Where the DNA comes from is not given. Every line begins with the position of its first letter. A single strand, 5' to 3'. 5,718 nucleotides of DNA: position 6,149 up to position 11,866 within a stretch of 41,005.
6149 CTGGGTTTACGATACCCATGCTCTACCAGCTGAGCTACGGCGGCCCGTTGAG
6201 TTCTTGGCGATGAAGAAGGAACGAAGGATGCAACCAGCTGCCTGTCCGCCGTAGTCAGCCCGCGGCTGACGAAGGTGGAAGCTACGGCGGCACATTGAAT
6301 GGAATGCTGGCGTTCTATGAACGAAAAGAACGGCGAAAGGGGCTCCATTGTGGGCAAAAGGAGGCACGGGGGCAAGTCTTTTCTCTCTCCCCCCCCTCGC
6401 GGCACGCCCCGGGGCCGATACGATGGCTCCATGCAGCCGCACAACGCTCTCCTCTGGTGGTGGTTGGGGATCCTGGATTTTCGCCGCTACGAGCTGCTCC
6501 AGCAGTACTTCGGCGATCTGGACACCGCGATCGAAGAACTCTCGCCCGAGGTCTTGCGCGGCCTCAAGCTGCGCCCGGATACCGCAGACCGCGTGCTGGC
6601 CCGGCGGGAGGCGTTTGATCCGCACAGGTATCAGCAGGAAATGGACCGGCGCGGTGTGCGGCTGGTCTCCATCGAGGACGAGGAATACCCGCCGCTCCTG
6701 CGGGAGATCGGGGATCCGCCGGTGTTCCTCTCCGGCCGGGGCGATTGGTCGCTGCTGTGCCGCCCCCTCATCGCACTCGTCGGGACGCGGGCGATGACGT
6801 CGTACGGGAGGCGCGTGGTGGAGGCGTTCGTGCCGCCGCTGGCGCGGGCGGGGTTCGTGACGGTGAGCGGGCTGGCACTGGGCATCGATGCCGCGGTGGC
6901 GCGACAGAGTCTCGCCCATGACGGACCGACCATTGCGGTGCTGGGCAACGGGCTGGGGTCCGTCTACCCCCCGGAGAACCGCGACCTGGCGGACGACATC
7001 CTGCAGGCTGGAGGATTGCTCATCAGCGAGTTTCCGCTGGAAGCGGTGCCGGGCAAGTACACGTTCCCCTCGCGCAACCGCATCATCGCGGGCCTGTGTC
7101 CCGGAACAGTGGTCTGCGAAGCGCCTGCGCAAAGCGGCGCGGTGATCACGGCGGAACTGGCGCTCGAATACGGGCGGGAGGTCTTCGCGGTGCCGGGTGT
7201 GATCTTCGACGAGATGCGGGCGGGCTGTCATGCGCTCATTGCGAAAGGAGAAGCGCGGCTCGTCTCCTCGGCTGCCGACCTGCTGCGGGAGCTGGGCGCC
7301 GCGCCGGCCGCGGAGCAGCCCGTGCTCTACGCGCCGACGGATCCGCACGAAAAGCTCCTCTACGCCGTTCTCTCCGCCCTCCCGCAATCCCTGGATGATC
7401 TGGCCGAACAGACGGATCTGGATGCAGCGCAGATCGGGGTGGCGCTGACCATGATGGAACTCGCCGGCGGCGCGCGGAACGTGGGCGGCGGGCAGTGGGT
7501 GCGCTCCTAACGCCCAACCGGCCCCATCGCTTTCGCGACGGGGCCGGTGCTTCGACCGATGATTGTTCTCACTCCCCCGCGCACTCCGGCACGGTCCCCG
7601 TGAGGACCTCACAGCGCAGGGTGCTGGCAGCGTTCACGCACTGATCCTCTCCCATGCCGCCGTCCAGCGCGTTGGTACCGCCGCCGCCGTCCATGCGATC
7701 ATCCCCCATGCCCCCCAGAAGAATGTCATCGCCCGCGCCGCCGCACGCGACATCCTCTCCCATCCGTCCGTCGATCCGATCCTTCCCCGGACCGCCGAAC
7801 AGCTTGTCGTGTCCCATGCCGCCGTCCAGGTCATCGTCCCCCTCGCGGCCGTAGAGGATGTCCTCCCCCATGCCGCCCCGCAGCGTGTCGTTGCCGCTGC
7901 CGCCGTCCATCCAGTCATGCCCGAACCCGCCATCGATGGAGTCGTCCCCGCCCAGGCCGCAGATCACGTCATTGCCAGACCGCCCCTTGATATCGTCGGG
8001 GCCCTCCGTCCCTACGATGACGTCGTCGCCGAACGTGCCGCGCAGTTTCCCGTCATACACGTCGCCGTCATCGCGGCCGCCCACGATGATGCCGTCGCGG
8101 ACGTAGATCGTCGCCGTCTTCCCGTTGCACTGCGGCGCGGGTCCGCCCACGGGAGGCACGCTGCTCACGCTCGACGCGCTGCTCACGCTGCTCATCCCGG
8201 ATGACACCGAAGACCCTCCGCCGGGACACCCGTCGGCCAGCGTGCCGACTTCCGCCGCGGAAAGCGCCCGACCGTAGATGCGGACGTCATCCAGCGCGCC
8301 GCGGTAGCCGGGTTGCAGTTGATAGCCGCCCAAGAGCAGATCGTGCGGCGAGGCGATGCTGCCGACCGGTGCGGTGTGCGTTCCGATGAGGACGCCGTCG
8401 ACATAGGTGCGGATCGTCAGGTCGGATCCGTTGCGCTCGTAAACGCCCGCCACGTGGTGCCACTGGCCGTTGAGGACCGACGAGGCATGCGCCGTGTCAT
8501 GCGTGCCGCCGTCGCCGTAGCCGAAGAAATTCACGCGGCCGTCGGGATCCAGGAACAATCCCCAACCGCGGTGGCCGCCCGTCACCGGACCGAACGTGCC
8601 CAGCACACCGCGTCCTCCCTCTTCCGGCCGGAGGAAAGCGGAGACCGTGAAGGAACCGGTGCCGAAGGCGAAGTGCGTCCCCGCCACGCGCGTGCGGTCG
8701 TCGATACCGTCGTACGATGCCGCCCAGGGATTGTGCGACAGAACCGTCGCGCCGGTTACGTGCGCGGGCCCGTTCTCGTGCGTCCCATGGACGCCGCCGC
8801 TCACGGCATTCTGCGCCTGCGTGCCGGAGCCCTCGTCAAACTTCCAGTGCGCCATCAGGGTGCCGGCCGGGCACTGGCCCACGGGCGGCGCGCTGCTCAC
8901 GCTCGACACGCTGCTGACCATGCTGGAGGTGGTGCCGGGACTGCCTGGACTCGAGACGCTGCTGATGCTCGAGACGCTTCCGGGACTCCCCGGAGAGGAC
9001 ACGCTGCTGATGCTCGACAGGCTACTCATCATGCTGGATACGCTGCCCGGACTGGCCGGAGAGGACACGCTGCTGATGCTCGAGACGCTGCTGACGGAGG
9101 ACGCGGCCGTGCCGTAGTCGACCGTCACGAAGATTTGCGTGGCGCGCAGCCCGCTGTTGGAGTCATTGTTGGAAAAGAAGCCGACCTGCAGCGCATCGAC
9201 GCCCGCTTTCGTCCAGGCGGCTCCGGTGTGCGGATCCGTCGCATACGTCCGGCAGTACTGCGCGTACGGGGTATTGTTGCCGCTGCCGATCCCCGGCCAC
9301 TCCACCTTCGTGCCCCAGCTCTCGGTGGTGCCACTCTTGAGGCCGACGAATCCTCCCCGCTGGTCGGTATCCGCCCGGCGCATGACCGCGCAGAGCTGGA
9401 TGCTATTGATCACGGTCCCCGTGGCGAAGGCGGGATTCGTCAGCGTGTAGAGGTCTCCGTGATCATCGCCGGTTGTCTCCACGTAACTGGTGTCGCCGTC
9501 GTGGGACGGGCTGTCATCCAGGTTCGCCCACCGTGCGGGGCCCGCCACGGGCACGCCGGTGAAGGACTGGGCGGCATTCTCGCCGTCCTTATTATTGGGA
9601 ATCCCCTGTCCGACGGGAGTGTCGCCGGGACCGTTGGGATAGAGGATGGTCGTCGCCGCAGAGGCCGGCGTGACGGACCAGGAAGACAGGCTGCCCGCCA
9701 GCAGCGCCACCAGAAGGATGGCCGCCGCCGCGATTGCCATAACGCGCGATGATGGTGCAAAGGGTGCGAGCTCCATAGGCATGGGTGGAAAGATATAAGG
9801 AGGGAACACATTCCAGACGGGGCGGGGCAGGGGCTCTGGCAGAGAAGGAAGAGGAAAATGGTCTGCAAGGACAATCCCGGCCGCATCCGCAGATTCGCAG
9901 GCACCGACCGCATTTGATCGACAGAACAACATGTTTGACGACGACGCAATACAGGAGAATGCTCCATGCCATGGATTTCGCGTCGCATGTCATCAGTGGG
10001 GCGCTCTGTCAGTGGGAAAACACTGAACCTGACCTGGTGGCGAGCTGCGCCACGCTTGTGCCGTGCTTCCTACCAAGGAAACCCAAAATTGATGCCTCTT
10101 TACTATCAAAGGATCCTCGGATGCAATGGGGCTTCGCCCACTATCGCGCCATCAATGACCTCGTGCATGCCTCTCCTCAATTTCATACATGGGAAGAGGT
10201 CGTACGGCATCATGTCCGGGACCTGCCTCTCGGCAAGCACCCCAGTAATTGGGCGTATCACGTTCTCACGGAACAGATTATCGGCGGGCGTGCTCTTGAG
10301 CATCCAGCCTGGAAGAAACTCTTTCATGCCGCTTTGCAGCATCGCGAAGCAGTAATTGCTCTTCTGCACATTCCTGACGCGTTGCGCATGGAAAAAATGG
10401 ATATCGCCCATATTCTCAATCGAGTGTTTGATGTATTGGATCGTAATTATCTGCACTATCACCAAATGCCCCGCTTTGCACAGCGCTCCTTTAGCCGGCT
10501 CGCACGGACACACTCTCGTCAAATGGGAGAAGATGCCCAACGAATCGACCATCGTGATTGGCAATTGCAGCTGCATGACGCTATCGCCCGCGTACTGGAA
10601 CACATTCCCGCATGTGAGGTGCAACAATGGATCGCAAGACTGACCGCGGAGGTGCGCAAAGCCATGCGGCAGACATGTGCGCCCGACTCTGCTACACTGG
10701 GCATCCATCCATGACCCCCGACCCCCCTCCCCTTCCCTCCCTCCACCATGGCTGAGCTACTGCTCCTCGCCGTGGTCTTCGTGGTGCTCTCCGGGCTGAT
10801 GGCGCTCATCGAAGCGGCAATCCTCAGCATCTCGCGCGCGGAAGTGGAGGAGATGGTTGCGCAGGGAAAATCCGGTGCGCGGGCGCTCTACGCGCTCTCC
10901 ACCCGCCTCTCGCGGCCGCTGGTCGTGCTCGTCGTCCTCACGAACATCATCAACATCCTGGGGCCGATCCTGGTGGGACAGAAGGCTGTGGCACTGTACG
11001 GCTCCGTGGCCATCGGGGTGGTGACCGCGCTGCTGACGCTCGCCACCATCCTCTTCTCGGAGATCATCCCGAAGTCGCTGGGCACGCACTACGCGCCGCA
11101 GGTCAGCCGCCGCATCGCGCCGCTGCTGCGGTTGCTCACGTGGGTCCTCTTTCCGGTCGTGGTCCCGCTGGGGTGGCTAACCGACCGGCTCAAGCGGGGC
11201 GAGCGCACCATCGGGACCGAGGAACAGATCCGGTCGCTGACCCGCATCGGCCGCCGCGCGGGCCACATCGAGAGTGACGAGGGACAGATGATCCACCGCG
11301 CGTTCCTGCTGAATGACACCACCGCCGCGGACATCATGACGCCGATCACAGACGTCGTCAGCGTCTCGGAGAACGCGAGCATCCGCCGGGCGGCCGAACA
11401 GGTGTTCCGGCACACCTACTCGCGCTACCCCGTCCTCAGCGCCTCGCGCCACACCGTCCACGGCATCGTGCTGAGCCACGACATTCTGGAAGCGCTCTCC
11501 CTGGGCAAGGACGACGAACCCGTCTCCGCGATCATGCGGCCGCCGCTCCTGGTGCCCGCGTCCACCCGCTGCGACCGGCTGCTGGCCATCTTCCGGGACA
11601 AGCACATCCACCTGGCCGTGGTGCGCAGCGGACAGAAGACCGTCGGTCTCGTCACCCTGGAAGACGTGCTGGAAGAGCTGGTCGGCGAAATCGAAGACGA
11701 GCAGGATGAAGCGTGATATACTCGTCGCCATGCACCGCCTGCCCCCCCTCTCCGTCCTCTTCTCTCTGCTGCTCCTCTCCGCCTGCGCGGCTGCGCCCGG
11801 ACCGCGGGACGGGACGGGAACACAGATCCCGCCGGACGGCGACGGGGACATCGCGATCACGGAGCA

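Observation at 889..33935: Window-wide system of heptanucleotide tandem arrays filling intercistronic spacers (STRR-like)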

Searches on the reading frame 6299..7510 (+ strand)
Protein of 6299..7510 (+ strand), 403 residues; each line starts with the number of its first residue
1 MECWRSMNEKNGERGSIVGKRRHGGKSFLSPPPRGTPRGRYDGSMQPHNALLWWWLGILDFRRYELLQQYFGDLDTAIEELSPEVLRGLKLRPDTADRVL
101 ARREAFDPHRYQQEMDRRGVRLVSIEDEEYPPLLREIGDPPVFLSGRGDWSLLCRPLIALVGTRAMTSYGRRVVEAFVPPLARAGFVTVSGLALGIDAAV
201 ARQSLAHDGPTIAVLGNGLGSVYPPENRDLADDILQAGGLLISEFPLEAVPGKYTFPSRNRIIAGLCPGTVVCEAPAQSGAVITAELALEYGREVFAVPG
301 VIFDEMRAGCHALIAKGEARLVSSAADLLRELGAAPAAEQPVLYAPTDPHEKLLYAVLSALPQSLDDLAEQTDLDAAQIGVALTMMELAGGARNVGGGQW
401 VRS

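Call 10: search_protein_families(library=ncbifam, proteins=[window:6299-7510:+])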
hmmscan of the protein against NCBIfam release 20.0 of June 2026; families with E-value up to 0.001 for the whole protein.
window:6299-7510:+ (403 aa): 2 families
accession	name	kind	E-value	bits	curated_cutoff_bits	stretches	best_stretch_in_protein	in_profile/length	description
TIGR00732.1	dprA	equivalog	9.1e-68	227.7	191.15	1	114-331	3-219/220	DNA-processing protein DprA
NF008007.0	PRK10736.1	equivalog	2.2e-62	211.4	495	1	114-398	66-357/374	DNA-protecting protein DprA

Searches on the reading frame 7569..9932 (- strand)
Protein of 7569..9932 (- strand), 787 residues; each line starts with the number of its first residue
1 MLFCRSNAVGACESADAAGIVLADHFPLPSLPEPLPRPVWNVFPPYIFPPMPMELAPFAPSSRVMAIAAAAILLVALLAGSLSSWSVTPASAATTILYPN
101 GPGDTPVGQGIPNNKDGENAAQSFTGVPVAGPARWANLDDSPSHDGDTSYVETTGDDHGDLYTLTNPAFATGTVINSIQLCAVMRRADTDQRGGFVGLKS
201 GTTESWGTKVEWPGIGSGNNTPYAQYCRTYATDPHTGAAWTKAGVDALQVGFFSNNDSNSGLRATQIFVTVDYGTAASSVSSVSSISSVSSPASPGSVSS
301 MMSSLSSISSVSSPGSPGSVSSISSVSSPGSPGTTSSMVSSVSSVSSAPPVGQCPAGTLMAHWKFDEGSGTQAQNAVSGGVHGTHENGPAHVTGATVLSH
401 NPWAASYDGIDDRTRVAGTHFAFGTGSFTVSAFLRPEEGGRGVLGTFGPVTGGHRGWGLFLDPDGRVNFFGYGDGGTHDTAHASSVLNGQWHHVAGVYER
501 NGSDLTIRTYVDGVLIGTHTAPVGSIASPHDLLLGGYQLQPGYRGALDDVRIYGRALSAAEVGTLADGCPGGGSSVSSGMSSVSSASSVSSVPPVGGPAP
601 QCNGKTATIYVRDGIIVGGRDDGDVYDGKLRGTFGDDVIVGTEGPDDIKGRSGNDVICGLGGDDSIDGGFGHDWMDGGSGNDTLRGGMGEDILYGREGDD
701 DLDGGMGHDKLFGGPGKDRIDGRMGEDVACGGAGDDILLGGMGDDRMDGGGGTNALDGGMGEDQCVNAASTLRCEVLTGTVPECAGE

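Call 10: search_protein_families(library=ncbifam, proteins=[window:7569-9932:-])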
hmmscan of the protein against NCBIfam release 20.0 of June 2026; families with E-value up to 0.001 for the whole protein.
window:7569-9932:- (787 aa): 7 families
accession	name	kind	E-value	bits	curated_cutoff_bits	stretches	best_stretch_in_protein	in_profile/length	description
NF046115.1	Ca_rpt_SMc04171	equivalog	1.9e-20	73.5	625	3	675-745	417-487/574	SMc04171 family calcium-binding repeat protein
NF033943.0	RTX_toxin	subfamily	8.9e-19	67.2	1000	1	639-766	672-800/930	RTX family hemolysin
NF033203.1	entero_EhxA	exception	8e-11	40.8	2000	2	686-764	734-821/997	enterohemolysin EhxA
NF035945.1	Zn_serralysin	subfamily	1.5e-10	40.9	500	2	632-673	324-365/462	serralysin family metalloprotease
NF053766.1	ZapA_metallo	exception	6.6e-08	32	940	3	668-718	335-385/483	ZapA family metalloprotease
NF050046.1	PueAB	exception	1.5e-06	26.9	670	1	635-684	368-417/616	polyurethane esterase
NF052521.1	TafC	equivalog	0.00014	21.1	410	1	478-573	271-367/373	TafC family fimbrial protein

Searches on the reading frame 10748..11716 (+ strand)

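Call 68: search_protein_families(library=pfam, proteins=[window:10748-11716:+], max_evalue=0.0001)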
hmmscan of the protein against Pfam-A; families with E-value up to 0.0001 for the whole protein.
window:10748-11716:+ (322 aa): 2 families
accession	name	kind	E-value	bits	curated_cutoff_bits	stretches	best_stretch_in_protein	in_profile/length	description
PF01595.25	CNNM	-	3.1e-40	138.2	28.4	1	6-178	1-181/181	Cyclin M transmembrane N-terminal domain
PF00571.33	CBS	-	7.2e-20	71.5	24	2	194-251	2-56/57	CBS domain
